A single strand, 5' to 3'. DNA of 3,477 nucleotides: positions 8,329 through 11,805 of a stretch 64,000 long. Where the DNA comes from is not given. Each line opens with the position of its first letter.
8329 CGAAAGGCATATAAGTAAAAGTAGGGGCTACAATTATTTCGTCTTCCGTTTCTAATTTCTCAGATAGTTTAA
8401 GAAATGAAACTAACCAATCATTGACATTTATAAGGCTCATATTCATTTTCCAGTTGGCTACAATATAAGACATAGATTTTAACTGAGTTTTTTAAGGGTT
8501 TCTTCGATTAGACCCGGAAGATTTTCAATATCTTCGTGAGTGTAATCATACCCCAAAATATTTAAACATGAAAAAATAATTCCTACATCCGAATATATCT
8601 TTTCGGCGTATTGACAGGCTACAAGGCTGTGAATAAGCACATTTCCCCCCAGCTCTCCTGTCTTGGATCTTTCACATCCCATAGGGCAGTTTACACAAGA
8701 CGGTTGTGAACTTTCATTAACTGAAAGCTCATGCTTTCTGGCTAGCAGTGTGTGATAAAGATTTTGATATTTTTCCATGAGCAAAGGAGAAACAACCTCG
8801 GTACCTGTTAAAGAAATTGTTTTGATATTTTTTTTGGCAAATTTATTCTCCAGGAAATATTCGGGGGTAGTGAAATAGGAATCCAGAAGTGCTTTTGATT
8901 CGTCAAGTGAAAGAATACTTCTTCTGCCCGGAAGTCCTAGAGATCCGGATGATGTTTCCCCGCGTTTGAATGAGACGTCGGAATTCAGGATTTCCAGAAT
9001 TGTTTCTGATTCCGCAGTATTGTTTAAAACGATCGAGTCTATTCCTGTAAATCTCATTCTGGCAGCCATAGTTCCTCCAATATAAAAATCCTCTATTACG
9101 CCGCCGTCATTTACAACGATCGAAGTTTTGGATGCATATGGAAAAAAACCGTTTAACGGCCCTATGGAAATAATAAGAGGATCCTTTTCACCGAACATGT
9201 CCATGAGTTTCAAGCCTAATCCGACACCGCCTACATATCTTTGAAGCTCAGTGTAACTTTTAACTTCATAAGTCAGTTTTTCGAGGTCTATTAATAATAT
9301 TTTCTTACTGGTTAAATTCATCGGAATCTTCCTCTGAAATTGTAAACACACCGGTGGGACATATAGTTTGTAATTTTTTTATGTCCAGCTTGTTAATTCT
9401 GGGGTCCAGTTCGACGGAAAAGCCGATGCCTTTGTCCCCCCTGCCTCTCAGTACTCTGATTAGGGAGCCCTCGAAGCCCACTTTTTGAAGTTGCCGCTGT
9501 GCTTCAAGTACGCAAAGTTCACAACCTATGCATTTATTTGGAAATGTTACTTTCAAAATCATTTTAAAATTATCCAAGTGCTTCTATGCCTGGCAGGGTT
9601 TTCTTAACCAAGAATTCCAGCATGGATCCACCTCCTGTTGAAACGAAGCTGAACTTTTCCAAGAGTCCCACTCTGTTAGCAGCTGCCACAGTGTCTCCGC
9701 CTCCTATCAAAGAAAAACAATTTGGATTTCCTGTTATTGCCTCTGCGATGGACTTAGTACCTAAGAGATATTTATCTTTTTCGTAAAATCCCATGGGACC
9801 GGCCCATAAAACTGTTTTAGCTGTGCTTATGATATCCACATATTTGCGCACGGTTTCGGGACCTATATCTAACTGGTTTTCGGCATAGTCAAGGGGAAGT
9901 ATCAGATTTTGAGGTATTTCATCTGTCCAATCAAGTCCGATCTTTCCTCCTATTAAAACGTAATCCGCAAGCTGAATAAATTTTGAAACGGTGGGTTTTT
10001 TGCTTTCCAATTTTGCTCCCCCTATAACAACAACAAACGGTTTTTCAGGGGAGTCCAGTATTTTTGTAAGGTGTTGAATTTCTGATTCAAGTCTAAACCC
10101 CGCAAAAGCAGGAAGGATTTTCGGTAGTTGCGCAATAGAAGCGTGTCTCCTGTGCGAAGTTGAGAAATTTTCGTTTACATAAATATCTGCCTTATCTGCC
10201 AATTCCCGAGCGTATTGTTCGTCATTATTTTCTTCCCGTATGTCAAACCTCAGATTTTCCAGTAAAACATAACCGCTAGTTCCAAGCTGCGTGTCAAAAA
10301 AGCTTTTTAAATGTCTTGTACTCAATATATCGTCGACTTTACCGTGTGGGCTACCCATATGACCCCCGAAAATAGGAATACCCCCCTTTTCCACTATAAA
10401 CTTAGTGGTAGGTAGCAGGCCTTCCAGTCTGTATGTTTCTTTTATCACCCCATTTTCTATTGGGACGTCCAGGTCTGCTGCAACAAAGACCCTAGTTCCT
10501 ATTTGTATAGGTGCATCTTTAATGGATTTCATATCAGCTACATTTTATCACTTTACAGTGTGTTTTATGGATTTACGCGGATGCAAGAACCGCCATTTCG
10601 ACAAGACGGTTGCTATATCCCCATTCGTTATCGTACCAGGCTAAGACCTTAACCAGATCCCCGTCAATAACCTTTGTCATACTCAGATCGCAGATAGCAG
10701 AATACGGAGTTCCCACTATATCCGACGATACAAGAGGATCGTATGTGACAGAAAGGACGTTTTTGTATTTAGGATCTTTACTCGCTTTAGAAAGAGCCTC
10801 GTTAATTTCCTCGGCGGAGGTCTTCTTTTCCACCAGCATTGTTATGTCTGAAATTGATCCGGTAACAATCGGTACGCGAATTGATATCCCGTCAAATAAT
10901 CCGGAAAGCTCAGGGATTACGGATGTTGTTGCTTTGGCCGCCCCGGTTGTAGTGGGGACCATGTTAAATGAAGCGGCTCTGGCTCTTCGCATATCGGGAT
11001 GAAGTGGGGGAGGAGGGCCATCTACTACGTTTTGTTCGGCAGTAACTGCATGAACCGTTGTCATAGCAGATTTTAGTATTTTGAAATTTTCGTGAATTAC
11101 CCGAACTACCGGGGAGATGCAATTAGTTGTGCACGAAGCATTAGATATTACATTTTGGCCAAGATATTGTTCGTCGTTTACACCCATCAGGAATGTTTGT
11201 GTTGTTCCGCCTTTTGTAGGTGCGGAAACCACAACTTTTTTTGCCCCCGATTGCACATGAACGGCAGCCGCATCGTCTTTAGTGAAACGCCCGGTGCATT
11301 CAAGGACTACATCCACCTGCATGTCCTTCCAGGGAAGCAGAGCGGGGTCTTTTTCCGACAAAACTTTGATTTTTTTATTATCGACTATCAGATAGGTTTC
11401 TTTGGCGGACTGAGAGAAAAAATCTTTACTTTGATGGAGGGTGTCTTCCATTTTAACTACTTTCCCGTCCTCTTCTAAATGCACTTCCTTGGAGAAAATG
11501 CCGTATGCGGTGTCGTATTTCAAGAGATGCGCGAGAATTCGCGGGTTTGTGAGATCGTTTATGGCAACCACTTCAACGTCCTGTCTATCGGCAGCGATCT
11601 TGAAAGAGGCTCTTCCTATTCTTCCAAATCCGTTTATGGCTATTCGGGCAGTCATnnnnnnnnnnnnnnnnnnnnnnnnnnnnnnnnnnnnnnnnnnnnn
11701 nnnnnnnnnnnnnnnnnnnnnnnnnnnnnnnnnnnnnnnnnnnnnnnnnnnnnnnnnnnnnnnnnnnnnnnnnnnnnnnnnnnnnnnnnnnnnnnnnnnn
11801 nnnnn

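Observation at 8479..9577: Half-size aldehyde:ferredoxin-oxidoreductase-like protein plus a ferredoxin wedged between pgk and tpiA in the glycolytic operon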

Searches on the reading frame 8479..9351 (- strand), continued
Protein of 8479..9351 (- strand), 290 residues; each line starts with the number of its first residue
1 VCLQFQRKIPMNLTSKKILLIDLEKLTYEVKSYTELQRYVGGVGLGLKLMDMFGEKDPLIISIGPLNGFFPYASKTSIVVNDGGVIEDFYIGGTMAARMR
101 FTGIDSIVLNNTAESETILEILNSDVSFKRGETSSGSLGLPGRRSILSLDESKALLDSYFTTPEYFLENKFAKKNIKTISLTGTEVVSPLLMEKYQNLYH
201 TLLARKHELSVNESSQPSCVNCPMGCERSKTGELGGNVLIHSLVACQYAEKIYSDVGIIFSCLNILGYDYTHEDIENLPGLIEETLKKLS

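Call 42: find_encoding_contigs(protein=P0156, flank=6000, max_places=1)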
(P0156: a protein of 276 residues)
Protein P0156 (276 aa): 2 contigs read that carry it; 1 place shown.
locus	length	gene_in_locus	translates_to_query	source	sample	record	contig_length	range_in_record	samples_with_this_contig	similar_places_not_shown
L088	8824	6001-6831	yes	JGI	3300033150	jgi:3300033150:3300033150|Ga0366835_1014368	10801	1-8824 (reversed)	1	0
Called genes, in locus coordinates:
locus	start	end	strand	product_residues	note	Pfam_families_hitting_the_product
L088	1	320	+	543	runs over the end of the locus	PF06480:FtsH_ext (faint), PF07728:AAA_5 (faint), PF00004:AAA, PF20720:nSTAND3 (faint), PF17862:AAA_lid_3, PF01434:Peptidase_M41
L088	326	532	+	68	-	PF01434:Peptidase_M41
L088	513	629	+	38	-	-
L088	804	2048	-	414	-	PF00374:NiFeSe_Hases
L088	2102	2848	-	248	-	PF01058:Oxidored_q6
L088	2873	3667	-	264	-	PF00970:FAD_binding_6 (weak), PF00175:NAD_binding_1, PF10418:DHODB_Fe-S_bind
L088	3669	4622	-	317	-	PF13484:Fer4_16 (faint), PF13534:Fer4_17 (faint), PF14697:Fer4_21 (faint), PF12797:Fer4_2 (faint), PF17179:Fer4_22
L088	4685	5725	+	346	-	PF00162:PGK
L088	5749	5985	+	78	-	-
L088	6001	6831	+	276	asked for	PF02730:AFOR_N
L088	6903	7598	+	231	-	PF00121:TIM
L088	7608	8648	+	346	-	PF03816:LytR_cpsA_psr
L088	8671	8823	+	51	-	?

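Call 49: search_protein_families(library=pfam, proteins=[P0165, P0169, P0164, P0168, P0174, P0176, P0171, L079:4995-6737:+, P0156, P0145], max_evalue=0.01)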
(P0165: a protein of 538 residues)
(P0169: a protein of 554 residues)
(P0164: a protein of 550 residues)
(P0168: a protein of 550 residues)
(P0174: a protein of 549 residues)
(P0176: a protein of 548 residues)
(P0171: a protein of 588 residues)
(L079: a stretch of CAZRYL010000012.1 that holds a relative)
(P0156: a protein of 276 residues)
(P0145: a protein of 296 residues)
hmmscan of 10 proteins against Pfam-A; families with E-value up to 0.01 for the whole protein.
P0165 (538 aa): 2 families
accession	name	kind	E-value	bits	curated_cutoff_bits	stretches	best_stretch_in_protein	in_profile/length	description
PF02730.20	AFOR_N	-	3.9e-38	131.6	29.8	1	7-193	2-196/199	Aldehyde ferredoxin oxidoreductase, N-terminal domain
PF01314.23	AFOR_C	-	5.4e-14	52.6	27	1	215-370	10-189/385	Aldehyde ferredoxin oxidoreductase, domains 2 & 3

P0169 (554 aa): 2 families
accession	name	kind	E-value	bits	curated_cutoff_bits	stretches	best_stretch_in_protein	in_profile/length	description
PF02730.20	AFOR_N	-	5.2e-37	128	29.8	1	8-203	3-198/199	Aldehyde ferredoxin oxidoreductase, N-terminal domain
PF01314.23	AFOR_C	-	6.6e-26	91.8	27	1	231-544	19-363/385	Aldehyde ferredoxin oxidoreductase, domains 2 & 3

P0164 (550 aa): 2 families
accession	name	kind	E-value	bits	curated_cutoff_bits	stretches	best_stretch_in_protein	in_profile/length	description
PF02730.20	AFOR_N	-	2.2e-45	155.3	29.8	1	5-192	2-197/199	Aldehyde ferredoxin oxidoreductase, N-terminal domain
PF01314.23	AFOR_C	-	6.9e-18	65.4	27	1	225-548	17-363/385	Aldehyde ferredoxin oxidoreductase, domains 2 & 3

P0168 (550 aa): 2 families
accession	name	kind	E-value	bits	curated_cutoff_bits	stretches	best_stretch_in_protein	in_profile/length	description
PF02730.20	AFOR_N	-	9.8e-45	153.2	29.8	1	8-196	2-198/199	Aldehyde ferredoxin oxidoreductase, N-terminal domain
PF01314.23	AFOR_C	-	1.1e-12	48.3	27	1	300-534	96-350/385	Aldehyde ferredoxin oxidoreductase, domains 2 & 3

P0174 (549 aa): 2 families
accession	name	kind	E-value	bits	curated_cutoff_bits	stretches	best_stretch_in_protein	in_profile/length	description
PF02730.20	AFOR_N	-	1.8e-33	116.4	29.8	1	7-194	2-198/199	Aldehyde ferredoxin oxidoreductase, N-terminal domain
PF01314.23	AFOR_C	-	1.4e-10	41.4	27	1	300-544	96-365/385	Aldehyde ferredoxin oxidoreductase, domains 2 & 3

P0176 (548 aa): 2 families
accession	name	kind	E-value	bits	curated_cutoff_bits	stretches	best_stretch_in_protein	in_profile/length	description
PF02730.20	AFOR_N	-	6.4e-49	166.8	29.8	1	7-201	2-199/199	Aldehyde ferredoxin oxidoreductase, N-terminal domain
PF01314.23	AFOR_C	-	6.4e-21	75.4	27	1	247-539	33-360/385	Aldehyde ferredoxin oxidoreductase, domains 2 & 3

P0171 (588 aa): 2 families
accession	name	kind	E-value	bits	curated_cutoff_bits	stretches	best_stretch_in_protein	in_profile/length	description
PF01314.23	AFOR_C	-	1.5e-59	202.5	27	1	220-569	2-353/385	Aldehyde ferredoxin oxidoreductase, domains 2 & 3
PF02730.20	AFOR_N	-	1.6e-59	201.5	29.8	1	8-205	2-198/199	Aldehyde ferredoxin oxidoreductase, N-terminal domain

L079:4995-6737:+ (580 aa): 2 families
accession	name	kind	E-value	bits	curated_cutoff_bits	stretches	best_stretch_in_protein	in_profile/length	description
PF02730.20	AFOR_N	-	1.5e-67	227.7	29.8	1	4-202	2-199/199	Aldehyde ferredoxin oxidoreductase, N-terminal domain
PF01314.23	AFOR_C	-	1.2e-64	219.3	27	1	218-578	4-370/385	Aldehyde ferredoxin oxidoreductase, domains 2 & 3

P0156 (276 aa): 1 family
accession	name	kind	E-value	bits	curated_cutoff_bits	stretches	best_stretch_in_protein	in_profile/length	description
PF02730.20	AFOR_N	-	1.6e-13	51.3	29.8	1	6-119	2-129/199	Aldehyde ferredoxin oxidoreductase, N-terminal domain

P0145 (296 aa): 1 family
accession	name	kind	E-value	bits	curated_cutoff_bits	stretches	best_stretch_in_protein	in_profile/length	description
PF02730.20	AFOR_N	-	6.2e-12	46.1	29.8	1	6-125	3-131/199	Aldehyde ferredoxin oxidoreductase, N-terminal domain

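Call 51: find_encoding_contigs(protein=P0184, flank=6000, max_places=2)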
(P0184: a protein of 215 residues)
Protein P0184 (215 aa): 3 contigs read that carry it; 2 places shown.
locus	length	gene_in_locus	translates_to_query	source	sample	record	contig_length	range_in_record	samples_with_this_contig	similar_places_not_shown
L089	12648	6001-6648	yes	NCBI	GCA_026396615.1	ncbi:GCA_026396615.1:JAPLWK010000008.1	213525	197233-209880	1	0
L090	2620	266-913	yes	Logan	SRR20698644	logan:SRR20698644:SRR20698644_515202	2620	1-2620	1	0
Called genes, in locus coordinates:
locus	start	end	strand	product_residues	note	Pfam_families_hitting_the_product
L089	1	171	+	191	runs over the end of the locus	PF13489:Methyltransf_23, PF07021:MetW (weak), PF13847:Methyltransf_31 (faint), PF08241:Methyltransf_11, PF13649:Methyltransf_25 (weak)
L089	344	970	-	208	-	PF01861:BpsA_C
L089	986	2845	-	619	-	PF00580:UvrD-helicase, PF13245:AAA_19, PF13604:AAA_30 (faint), PF01443:Viral_helicase1 (faint), PF13361:UvrD_C, PF13538:UvrD_C_2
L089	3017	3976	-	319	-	PF00044:Gp_dh_N, PF02800:Gp_dh_C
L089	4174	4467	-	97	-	-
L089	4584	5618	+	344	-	PF00162:PGK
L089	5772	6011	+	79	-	-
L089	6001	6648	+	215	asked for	-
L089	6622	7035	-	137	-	-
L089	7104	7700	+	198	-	-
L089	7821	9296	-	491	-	PF00239:Resolvase, PF07508:Recombinase, PF13408:Zn_ribbon_recom (weak)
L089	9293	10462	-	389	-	PF03235:GmrSD_N, PF01844:HNH (faint)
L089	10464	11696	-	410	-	PF13651:EcoRI_methylase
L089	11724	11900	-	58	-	PF21531:Rv2175c_wHTH (weak), PF12728:HTH_17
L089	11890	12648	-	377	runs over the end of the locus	-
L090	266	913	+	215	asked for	-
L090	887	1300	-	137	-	-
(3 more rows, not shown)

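Call 52: find_encoding_contigs(protein=P0209, flank=6000, max_places=2)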
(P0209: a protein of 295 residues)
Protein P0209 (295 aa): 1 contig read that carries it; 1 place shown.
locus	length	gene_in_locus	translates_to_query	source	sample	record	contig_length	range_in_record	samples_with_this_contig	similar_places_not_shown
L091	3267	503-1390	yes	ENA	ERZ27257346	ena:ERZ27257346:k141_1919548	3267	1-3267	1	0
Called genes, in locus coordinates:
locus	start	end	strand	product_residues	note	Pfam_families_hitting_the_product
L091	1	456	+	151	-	?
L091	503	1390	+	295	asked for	PF02730:AFOR_N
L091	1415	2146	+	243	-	PF02540:NAD_synthase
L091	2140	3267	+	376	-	?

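Call 53: find_encoding_contigs(protein=P0185, flank=6000, max_places=2)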
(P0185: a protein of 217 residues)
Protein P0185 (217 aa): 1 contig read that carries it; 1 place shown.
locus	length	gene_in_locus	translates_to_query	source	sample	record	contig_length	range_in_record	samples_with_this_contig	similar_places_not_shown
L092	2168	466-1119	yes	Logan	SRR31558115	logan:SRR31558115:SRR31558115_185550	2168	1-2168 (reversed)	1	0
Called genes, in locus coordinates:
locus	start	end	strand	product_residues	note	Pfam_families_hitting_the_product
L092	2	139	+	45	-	?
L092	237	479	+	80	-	-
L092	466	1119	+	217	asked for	-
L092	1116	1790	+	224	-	PF00121:TIM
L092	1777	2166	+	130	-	?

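Call 73: find_homologous_proteins(query=P0209, max_evalue=1e-10)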
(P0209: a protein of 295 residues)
Query P0209 (295 aa): 1 proteins with E <= 1e-10 among 1254 candidates.
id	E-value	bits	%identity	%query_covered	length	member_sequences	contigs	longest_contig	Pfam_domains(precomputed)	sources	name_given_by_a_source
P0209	6.8e-197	671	100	100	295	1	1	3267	PF02730.21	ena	-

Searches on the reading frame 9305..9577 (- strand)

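Call 3: search_protein_families(library=pfam, proteins=[window:9305-9577:-], max_evalue=1)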
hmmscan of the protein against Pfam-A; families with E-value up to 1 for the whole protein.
window:9305-9577:- (90 aa): 7 families
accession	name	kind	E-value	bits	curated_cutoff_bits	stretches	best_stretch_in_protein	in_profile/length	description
PF00037.32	Fer4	-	0.00043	20.4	21.1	1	12-23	4-15/24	4Fe-4S binding domain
PF12837.12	Fer4_6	-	0.0029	17.9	25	1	13-23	6-16/24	4Fe-4S binding domain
PF12838.12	Fer4_7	-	0.01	16.7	27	1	15-27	1-13/52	4Fe-4S dicluster domain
PF12800.12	Fer4_4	-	0.013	16.3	24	1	13-23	1-11/17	4Fe-4S binding domain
PF12797.12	Fer4_2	-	0.064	13.7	24.5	1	13-23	7-17/22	4Fe-4S binding domain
PF13746.11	Fer4_18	-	0.065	13.9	27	1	14-41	83-110/114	4Fe-4S dicluster domain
PF22117.2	Fer4_Nqo3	-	0.62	10.7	27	0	14-79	9-67/67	NADH-quinone oxidoreductase subunit 3, ferredoxin-like domain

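Call 4: search_protein_families(library=ncbifam, proteins=[window:9305-9577:-], max_evalue=1)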
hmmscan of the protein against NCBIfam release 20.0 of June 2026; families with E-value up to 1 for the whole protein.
window:9305-9577:- (90 aa): 5 families
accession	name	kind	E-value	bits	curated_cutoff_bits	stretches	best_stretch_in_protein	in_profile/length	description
NF007205.0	PRK09626.1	equivalog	0.0031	17.5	93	1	6-25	46-65/105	2-oxoglutarate-acceptor oxidoreductase subunit OorD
TIGR02936.1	fdxN_nitrog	equivalog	0.0084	16.2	80.55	1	4-24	60-80/91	ferredoxin III, nif-specific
NF040864.1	HgcB_ferredoxin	equivalog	0.054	13.3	99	0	13-23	13-23/93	mercury methylation ferredoxin HgcB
NF004009.0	PRK05476.3-2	equivalog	0.074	11.8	485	1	7-55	241-288/487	adenosylhomocysteinase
NF004537.0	PRK05888.1-3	equivalog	0.083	12.4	163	1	14-24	68-78/204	NADH-quinone oxidoreductase subunit NuoI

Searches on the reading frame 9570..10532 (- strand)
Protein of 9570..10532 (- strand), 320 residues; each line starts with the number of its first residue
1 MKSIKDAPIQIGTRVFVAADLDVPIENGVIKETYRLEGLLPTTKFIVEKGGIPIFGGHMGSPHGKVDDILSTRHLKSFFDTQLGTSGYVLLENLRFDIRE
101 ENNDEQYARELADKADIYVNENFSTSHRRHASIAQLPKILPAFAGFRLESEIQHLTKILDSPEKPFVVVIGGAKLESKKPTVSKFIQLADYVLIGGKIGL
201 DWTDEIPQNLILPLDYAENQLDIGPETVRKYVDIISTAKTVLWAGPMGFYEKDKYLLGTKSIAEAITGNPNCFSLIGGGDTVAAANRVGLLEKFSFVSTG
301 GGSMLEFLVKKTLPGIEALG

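Call 3: search_protein_families(library=pfam, proteins=[window:9570-10532:-], max_evalue=1)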
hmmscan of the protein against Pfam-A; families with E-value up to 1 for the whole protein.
window:9570-10532:- (320 aa): 1 family
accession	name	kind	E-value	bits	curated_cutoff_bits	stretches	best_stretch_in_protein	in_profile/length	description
PF00162.24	PGK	-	5.7e-79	266.3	27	3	86-199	104-217/379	Phosphoglycerate kinase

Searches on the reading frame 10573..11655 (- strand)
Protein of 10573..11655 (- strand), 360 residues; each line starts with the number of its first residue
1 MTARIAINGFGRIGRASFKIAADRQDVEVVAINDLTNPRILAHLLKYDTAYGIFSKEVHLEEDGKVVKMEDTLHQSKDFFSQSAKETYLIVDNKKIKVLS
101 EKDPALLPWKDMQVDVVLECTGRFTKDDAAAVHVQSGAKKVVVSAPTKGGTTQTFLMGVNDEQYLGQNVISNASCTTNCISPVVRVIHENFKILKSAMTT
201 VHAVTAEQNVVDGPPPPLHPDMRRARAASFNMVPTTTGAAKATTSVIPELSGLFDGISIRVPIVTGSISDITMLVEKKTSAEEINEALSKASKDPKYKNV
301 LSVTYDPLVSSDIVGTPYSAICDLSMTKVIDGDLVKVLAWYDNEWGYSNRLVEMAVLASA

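Call 3: search_protein_families(library=pfam, proteins=[window:10573-11655:-], max_evalue=1)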
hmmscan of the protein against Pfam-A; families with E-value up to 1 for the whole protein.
window:10573-11655:- (360 aa): 3 families
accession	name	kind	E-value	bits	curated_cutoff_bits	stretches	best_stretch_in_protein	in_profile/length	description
PF02800.25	Gp_dh_C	-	4.9e-54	182.6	24.4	1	181-341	2-158/158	Glyceraldehyde 3-phosphate dehydrogenase, C-terminal domain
PF00044.30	Gp_dh_N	-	2.5e-35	121.2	31.7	2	4-68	2-66/101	Glyceraldehyde 3-phosphate dehydrogenase, NAD binding domain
PF01113.26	DapB_N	-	0.0072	16.8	25.6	1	4-37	2-36/124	Dihydrodipicolinate reductase, N-terminus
